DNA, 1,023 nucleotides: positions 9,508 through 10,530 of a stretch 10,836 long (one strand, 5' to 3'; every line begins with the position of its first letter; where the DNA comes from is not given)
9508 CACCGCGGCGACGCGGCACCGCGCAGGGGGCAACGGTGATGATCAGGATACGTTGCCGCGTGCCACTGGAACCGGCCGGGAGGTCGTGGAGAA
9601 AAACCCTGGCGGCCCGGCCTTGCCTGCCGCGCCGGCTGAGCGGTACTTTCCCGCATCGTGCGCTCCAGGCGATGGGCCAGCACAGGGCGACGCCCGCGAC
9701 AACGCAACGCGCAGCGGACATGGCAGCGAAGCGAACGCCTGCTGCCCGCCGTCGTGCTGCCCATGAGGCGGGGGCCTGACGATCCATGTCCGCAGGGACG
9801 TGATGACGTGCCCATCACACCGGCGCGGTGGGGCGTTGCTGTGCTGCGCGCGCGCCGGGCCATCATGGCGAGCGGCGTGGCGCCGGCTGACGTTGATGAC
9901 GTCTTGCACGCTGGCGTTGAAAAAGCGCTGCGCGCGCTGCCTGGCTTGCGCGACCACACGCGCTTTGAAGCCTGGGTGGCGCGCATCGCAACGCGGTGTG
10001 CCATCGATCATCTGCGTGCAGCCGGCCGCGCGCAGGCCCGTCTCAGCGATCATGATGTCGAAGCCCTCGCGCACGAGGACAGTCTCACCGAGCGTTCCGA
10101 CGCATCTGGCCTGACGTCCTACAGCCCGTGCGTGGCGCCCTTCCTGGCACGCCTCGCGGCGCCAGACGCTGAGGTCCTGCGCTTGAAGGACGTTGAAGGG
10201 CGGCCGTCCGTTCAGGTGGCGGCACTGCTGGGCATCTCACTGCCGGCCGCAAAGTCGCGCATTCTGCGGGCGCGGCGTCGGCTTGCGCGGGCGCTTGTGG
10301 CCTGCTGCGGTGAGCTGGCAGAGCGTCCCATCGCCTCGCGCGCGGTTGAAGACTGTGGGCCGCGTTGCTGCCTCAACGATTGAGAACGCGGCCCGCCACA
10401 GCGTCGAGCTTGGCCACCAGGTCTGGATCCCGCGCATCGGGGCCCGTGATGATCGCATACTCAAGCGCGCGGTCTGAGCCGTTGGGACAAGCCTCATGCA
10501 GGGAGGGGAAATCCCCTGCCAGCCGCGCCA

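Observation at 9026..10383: Translationally coupled module: Cys-rich DUF2703-like protein plus ECF sigma factor with a Cys-rich C-terminal extension (candidate direct metal/redox-sensing system)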

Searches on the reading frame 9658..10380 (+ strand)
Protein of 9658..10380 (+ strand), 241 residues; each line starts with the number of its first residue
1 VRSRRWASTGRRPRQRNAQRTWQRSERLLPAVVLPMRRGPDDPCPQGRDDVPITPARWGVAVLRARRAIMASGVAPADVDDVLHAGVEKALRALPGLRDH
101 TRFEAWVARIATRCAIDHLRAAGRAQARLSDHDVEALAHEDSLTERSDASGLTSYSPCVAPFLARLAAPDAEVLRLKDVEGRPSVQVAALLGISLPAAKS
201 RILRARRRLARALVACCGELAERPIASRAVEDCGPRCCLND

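Call 4: search_protein_families(library=pfam, proteins=[window:9658-10380:+], max_evalue=0.01)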
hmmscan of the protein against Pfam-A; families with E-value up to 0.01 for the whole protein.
window:9658-10380:+ (241 aa): 4 families
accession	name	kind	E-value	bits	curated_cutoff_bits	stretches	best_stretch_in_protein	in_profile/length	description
PF08281.18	Sigma70_r4_2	-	2.2e-09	37.3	25.7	1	163-209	8-54/54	Sigma-70, region 4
PF04542.20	Sigma70_r2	-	1.2e-08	35.1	24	1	76-124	20-70/71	Sigma-70 region 2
PF04545.22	Sigma70_r4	-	0.00016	21.5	24.1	1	163-209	2-48/50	Sigma-70, region 4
PF02001.22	DUF134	-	0.0093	16.9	27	0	169-215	38-84/98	Protein of unknown function DUF134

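Call 5: search_protein_families(library=ncbifam, proteins=[window:9763-10380:+], max_evalue=0.01)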
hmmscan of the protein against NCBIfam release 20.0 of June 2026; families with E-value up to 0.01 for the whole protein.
window:9763-10380:+ (206 aa): 48 families (the best 25 are shown)
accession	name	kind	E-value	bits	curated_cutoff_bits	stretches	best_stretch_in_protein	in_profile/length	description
TIGR02959.1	SigZ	equivalog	1.8e-23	83.2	168.65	1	42-183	20-153/170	RNA polymerase sigma factor SigZ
NF007215.0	PRK09637.1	equivalog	6.5e-22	78.4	212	1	41-182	25-158/181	RNA polymerase sigma factor SigZ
NF009171.0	PRK12518.1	equivalog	1.5e-15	57.6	208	1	44-177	53-183/191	RNA polymerase sigma factor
TIGR02937.1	sigma70-ECF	superfamily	8.4e-14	51.5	42.9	1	38-178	25-165/165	sigma-70 family RNA polymerase sigma factor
NF058625.1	sigma_PG0214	equivalog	1.1e-11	44.7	130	1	42-178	29-161/170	GFO_1088 family ECF-type sigma factor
TIGR02989.1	Sig-70_gvs1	subfamily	3.6e-11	43.2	124.55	1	37-176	21-156/158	RNA polymerase sigma-70 factor, Rhodopirellula/Verrucomicrobium family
NF008888.0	PRK11922.1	equivalog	8.5e-11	41.9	204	1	28-179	44-197/231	RNA polymerase sigma factor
NF009166.1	PRK12513.1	equivalog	3.4e-10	40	206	1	40-180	45-188/193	RNA polymerase sigma factor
TIGR02947.1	SigH_actino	hypoth_equivalog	4.5e-10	39.5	251.55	1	35-183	29-184/193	RNA polymerase sigma-70 factor, TIGR02947 family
TIGR02939.1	RpoE_Sigma70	equivalog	7.6e-10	39.1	236.15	1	41-178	44-186/190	RNA polymerase sigma factor RpoE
TIGR02983.1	SigE-fam_strep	subfamily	2.2e-09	37.4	141.55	1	41-178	30-158/162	SigE family RNA polymerase sigma factor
NF006089.0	PRK08241.1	subfamily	1.1e-08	34.6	240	2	42-113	47-117/343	RNA polymerase subunit sigma-70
NF007229.0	PRK09647.1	equivalog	2.1e-07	30.5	265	1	66-180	92-204/220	RNA polymerase sigma factor SigE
NF004113.0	PRK05602.1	equivalog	2.4e-07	30.6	208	1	64-178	93-201/211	RNA polymerase sigma factor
TIGR02950.1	SigM_subfam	subfamily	4.5e-07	29.8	147.95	1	55-176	38-156/159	RNA polymerase sigma factor, SigM family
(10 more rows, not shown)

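Call 13: find_homologous_proteins(query=window:9763-10380:+, max_evalue=0.001)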
Query window:9763-10380:+ (206 aa): 25 proteins with E <= 0.001 among 7962 candidates.
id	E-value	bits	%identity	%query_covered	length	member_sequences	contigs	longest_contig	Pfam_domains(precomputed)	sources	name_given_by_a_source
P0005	7.7e-106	370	99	87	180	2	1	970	PF04542.21,PF08281.19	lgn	-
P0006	2.6e-15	75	41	68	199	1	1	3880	PF04545.23,PF04542.21,PF08281.19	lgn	-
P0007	5.9e-15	74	37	79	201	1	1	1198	PF04545.23,PF04542.21,PF08281.19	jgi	jgi:RNA polymerase sigma-70 factor (ECF subfamily)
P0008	4.8e-10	58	32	68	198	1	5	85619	PF04545.23,PF04542.21,PF08281.19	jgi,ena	-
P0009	9.6e-10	57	37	67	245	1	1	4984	PF04545.23,PF04542.21,PF08281.19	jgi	jgi:RNA polymerase sigma-70 factor (ECF subfamily)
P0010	8.9e-9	53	33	77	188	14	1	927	PF04545.23,PF04542.21,PF08281.19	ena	-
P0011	1.5e-8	53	33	79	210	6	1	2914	PF04542.21,PF08281.19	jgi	jgi:RNA polymerase sigma-70 factor, ECF subfamily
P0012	1.1e-7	50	55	27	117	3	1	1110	PF04545.23,PF08281.19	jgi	-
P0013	4.6e-7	48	31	65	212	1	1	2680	PF04542.21,PF12645.14,PF08281.19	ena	-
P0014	1.0e-6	47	30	73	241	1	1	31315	PF04542.21,PF12645.14,PF08281.19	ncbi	-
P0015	1.3e-6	46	35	66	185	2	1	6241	PF22771.1,PF04545.23,PF04542.21,PF08281.19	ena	-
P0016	1.8e-6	46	30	66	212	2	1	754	PF04542.21,PF12645.14,PF08281.19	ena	-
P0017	1.9e-6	46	31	60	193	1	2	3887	PF04545.23,PF04542.21,PF08281.19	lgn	-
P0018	2.3e-6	46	36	64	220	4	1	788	PF22233.3,PF04545.23,PF04542.21,PF08281.19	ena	-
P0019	4.7e-6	45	38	71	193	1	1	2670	PF04545.23,PF04542.21,PF08281.19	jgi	jgi:RNA polymerase sigma-70 factor (ECF subfamily)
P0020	1.4e-5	43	32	73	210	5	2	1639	PF04542.21,PF08281.19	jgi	-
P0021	2.3e-5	42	32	66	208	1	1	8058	PF04542.21,PF08281.19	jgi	-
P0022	2.9e-5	42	34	66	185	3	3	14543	PF04545.23,PF04542.21,PF08281.19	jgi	jgi:RNA polymerase sigma-70 factor (ECF subfamily)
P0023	4.0e-5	41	30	67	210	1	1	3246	PF04542.21,PF08281.19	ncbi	-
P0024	7.0e-5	41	33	66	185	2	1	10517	PF04545.23,PF04542.21,PF08281.19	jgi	jgi:RNA polymerase sigma-70 factor, ECF subfamily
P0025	1.4e-4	40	32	65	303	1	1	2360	PF12680.14,PF04545.23,PF04542.21,PF08281.19,PF22029.3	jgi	jgi:RNA polymerase sigma factor (sigma-70 family)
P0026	1.9e-4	39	35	75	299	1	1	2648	PF12680.14,PF04545.23,PF04542.21,PF08281.19,PF22029.3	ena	-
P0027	2.8e-4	39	33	66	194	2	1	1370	PF07638.18,PF04542.21,PF08281.19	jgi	jgi:RNA polymerase sigma-70 factor, ECF subfamily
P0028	3.3e-4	38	31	64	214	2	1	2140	PF04542.21,PF08281.19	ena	-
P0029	8.9e-4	37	33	64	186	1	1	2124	PF07638.18,PF04545.23,PF04542.21,PF08281.19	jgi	jgi:RNA polymerase sigma-70 factor, ECF subfamily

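Call 16: find_encoding_contigs(protein=P0006, flank=5000, max_places=3)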
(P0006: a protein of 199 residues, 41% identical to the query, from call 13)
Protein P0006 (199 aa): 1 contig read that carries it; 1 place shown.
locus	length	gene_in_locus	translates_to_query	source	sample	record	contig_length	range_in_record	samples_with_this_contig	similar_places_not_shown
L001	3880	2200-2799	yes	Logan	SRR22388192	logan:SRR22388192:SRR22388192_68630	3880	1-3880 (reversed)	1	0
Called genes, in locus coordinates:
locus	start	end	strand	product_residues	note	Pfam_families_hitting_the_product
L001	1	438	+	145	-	?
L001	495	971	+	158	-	PF12802:MarR_2, PF01047:MarR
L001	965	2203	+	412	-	PF07690:MFS_1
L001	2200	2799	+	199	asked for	PF04542:Sigma70_r2, PF08281:Sigma70_r4_2, PF04545:Sigma70_r4 (weak)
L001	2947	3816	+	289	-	PF01569:PAP2 (weak)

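Call 17: find_encoding_contigs(protein=P0008, flank=5000, max_places=3)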
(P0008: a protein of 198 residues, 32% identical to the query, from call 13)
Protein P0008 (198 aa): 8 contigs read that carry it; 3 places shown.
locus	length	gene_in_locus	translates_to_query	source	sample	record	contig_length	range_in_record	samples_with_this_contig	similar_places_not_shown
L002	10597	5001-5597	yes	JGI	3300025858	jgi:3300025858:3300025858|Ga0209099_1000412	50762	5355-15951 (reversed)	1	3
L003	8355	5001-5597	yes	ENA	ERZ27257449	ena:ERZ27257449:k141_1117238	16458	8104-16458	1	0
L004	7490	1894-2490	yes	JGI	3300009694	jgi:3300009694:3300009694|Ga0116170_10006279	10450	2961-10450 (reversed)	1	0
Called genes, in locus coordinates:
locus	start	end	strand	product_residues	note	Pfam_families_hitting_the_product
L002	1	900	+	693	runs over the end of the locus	PF07719:TPR_2 (faint), PF13181:TPR_8 (faint), PF17874:TPR_MalT (faint), PF13374:TPR_10 (faint), PF13424:TPR_12 (weak), PF01590:GAF (weak), PF13185:GAF_2, PF00990:GGDEF, +1 more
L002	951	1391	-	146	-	PF01047:MarR, PF12802:MarR_2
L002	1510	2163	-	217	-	-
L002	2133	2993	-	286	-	PF00561:Abhydrolase_1 (weak), PF12146:Hydrolase_4, PF12697:Abhydrolase_6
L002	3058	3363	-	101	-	PF14697:Fer4_21 (faint), PF00037:Fer4 (weak), PF12797:Fer4_2 (weak), PF13237:Fer4_10, PF13459:Fer4_15 (weak), PF12838:Fer4_7, PF13187:Fer4_9, PF00037:Fer4 (weak), +4 more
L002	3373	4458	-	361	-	PF03599:CdhD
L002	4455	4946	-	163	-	PF25212:HVO_A0114 (faint), PF09339:HTH_IclR (faint), PF01047:MarR, PF12802:MarR_2, PF12840:HTH_20 (weak), PF13463:HTH_27 (weak)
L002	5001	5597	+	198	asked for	PF04542:Sigma70_r2, PF08281:Sigma70_r4_2, PF04545:Sigma70_r4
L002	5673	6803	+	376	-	PF03773:ArsP_1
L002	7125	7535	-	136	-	-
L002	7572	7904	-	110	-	PF08369:PCP_red (weak)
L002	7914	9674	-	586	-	PF00083:Sugar_tr, PF07690:MFS_1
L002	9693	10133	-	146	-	PF12802:MarR_2, PF01047:MarR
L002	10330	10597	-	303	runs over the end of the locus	PF00581:Rhodanese (weak), PF01451:LMWPc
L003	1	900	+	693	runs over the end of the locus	PF07719:TPR_2 (faint), PF13181:TPR_8 (faint), PF17874:TPR_MalT (faint), PF13374:TPR_10 (faint), PF13424:TPR_12 (weak), PF01590:GAF (weak), PF13185:GAF_2, PF00990:GGDEF, +1 more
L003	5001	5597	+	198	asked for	PF04542:Sigma70_r2, PF08281:Sigma70_r4_2, PF04545:Sigma70_r4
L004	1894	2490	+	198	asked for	PF04542:Sigma70_r2, PF08281:Sigma70_r4_2, PF04545:Sigma70_r4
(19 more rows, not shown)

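Call 29: find_related_loci(query=A3, collection=metagenome_contigs, flank=3000)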
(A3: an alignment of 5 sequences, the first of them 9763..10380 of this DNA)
Query A3 (206 aa) in metagenome_contigs; peptide patterns used: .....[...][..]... (x = any residue, [..] = any of these).
442 stretches matched a pattern; 414 encode a relative of the query (tblastn E <= 1e-3); the best 80 are kept; 80 distinct loci.
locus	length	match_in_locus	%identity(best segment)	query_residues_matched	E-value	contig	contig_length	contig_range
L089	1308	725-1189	34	19-182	2e-20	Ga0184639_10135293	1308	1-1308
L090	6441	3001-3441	42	32-182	8e-19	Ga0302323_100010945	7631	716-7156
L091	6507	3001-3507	30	23-202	1e-18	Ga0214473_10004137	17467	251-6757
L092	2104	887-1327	38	32-182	2e-18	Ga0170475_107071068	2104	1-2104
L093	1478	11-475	32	19-182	3e-18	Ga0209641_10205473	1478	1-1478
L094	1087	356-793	38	32-182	3e-18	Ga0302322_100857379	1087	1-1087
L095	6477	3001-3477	29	23-182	5e-18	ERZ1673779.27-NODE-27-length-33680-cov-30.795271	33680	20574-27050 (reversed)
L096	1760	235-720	38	32-201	6e-18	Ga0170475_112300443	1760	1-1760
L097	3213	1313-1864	32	17-204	8e-18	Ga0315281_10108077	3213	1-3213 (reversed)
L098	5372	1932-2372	39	32-182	1e-17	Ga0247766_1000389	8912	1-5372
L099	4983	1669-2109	39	32-182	1e-17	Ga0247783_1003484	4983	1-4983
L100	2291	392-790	30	41-182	1e-17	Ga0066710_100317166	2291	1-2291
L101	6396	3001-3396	37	45-182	3e-17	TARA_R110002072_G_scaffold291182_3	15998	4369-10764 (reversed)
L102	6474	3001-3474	31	19-183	2e-17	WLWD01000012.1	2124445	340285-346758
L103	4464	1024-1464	39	32-182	3e-17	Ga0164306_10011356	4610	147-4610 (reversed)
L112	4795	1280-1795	30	31-206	2e-16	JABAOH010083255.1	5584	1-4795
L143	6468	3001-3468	32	17-182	1e-14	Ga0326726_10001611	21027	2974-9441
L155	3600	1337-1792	32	42-202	4e-14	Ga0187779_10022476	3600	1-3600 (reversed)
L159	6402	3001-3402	32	43-182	6e-14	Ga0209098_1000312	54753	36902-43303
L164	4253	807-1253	34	45-203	9e-14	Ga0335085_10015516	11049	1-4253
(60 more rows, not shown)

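Call 35: search_protein_families(library=pfam, alignment_id=A4, max_evalue=0.001)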
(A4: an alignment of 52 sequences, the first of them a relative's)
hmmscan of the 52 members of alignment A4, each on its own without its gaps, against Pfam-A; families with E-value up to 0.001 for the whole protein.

A. member 1, L090:3593-4255:- (221 aa): 1 family
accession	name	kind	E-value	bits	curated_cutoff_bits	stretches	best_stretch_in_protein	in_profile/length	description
PF03358.20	FMN_red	-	1e-31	110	24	1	14-158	1-151/152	NADPH-dependent FMN reductase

B. families by the number of members that match (of 52 scanned): 56 families (the first 25 are shown)
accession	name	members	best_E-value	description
PF13847.12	Methyltransf_31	9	1.6e-42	Methyltransferase domain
PF08241.18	Methyltransf_11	9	5.9e-25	Methyltransferase domain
PF13649.12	Methyltransf_25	9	9.6e-25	Methyltransferase domain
PF01209.24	Ubie_methyltran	9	2.2e-19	ubiE/COQ5 methyltransferase family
PF08242.18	Methyltransf_12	9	2.5e-13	Methyltransferase domain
PF13489.12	Methyltransf_23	9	1.9e-11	Methyltransferase domain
PF06325.19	PrmA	9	5.7e-10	Ribosomal protein L11 methyltransferase (PrmA)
PF01135.25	PCMT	9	6.3e-10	Protein-L-isoaspartate(D-aspartate) O-methyltransferase (PCMT)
PF05148.21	Methyltransf_8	9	1.5e-07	Hypothetical methyltransferase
PF05175.20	MTS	9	2e-07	Methyltransferase small domain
PF20922.3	Anamorsin_N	8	1.1e-07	Anamorsin, N-terminal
PF03358.20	FMN_red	6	1.1e-32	NADPH-dependent FMN reductase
PF01170.24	UPF0020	6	2.9e-07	RMKL-like, methyltransferase domain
PF02353.26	CMAS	6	6.8e-06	Mycolic acid cyclopropane synthetase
PF01728.25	FtsJ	5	3.4e-05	FtsJ-like methyltransferase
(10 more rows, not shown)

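Call 36: search_protein_families(library=pfam, alignment_id=A5, max_evalue=0.001)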
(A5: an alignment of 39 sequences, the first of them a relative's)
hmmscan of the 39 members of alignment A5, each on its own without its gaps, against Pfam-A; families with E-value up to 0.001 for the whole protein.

A. member 1, L090:2117-2947:+ (277 aa): 13 families
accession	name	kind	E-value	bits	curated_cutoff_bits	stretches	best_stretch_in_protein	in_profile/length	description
PF13847.12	Methyltransf_31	-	1.4e-39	135.5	27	1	75-220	3-145/145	Methyltransferase domain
PF08241.18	Methyltransf_11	-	2.1e-23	83.2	21.2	1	80-179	1-95/95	Methyltransferase domain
PF13649.12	Methyltransf_25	-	2.7e-23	82.9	27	1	79-175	1-97/97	Methyltransferase domain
PF01209.24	Ubie_methyltran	-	3.9e-18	66.1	20.1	1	70-180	42-152/233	ubiE/COQ5 methyltransferase family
PF08242.18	Methyltransf_12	-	5.3e-13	50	30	1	80-177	1-98/98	Methyltransferase domain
PF13489.12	Methyltransf_23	-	1.9e-11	44.4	27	1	74-224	21-162/164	Methyltransferase domain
PF01135.25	PCMT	-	1.4e-09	38.5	20.3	1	73-179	71-171/210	Protein-L-isoaspartate(D-aspartate) O-methyltransferase (PCMT)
PF06325.19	PrmA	-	1.1e-06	28.8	22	1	74-184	160-263/296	Ribosomal protein L11 methyltransferase (PrmA)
PF20922.3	Anamorsin_N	-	2.6e-06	27.7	27.1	1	118-197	26-106/163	Anamorsin, N-terminal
PF05175.20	MTS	-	6e-06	26.4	23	1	76-179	32-138/170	Methyltransferase small domain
PF05148.21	Methyltransf_8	-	2.1e-05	25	27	1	133-184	111-161/219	Hypothetical methyltransferase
PF01170.24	UPF0020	-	2.8e-05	24.3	22.3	1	100-151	76-128/197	RMKL-like, methyltransferase domain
PF01728.25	FtsJ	-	3.1e-05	24.4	24.1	1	74-161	20-108/181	FtsJ-like methyltransferase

B. families by the number of members that match (of 39 scanned): 71 families (the first 25 are shown)
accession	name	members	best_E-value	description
PF13847.12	Methyltransf_31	10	9.7e-42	Methyltransferase domain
PF08241.18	Methyltransf_11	10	1.5e-26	Methyltransferase domain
PF13649.12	Methyltransf_25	10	1.5e-26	Methyltransferase domain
PF01209.24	Ubie_methyltran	10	4.3e-20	ubiE/COQ5 methyltransferase family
PF08242.18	Methyltransf_12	10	4.7e-16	Methyltransferase domain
PF13489.12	Methyltransf_23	10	8.5e-13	Methyltransferase domain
PF20922.3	Anamorsin_N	10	2.3e-07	Anamorsin, N-terminal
PF01170.24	UPF0020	10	1.1e-06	RMKL-like, methyltransferase domain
PF05148.21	Methyltransf_8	10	3.1e-06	Hypothetical methyltransferase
PF06325.19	PrmA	9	8.9e-11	Ribosomal protein L11 methyltransferase (PrmA)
PF01135.25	PCMT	9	1.2e-10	Protein-L-isoaspartate(D-aspartate) O-methyltransferase (PCMT)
PF05175.20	MTS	9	3.6e-07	Methyltransferase small domain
PF01728.25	FtsJ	8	1.3e-05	FtsJ-like methyltransferase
PF02353.26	CMAS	3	2.1e-06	Mycolic acid cyclopropane synthetase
PF13679.12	Methyltransf_32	2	1.9e-05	Methyltransferase domain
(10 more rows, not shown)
